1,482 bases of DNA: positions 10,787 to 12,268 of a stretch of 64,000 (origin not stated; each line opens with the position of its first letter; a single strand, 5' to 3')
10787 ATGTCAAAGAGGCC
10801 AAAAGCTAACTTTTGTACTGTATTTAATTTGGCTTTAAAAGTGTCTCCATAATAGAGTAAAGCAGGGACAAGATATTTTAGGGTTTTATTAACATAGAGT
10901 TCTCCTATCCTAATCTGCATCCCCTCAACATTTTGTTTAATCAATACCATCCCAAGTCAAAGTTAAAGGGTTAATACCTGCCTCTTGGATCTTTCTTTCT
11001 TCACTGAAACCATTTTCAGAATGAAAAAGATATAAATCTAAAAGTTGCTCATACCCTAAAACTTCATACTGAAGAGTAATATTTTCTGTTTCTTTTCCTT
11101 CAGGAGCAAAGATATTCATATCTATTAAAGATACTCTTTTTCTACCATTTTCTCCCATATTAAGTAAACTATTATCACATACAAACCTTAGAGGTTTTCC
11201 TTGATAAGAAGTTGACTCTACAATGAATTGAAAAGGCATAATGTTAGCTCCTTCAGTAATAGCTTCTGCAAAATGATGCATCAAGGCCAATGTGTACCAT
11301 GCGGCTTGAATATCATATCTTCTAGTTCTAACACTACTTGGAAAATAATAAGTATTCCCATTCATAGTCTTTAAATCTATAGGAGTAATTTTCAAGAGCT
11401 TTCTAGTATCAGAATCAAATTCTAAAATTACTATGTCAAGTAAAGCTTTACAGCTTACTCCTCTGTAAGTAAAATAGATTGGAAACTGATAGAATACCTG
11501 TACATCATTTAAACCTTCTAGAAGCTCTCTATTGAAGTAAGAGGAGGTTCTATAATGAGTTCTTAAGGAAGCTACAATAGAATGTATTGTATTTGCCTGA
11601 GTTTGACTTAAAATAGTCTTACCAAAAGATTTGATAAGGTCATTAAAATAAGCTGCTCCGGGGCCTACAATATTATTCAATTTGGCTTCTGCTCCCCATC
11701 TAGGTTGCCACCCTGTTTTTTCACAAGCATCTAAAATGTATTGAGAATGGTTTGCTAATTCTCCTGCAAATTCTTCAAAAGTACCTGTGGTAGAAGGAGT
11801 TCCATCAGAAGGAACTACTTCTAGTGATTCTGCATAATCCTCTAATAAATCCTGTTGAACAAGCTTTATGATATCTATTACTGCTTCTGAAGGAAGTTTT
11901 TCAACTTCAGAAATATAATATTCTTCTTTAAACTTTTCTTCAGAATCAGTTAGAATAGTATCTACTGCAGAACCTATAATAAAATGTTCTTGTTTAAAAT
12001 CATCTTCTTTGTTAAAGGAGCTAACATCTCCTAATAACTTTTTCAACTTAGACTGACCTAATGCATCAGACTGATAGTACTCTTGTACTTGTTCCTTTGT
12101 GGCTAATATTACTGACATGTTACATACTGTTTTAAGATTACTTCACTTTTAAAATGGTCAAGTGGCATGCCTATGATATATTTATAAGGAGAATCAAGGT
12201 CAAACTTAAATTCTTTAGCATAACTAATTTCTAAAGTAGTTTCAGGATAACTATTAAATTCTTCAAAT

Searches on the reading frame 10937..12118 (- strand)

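Call 11: search_protein_families(library=phrogs, proteins=[window:10937-12118:-])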
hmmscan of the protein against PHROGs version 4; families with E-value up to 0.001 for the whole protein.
window:10937-12118:- (393 aa): 1 family
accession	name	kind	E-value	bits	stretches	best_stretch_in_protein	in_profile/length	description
phrog_412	-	DNA, RNA and nucleotide metabolism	2.7e-30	107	1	12-323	147-371/440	exonuclease VIII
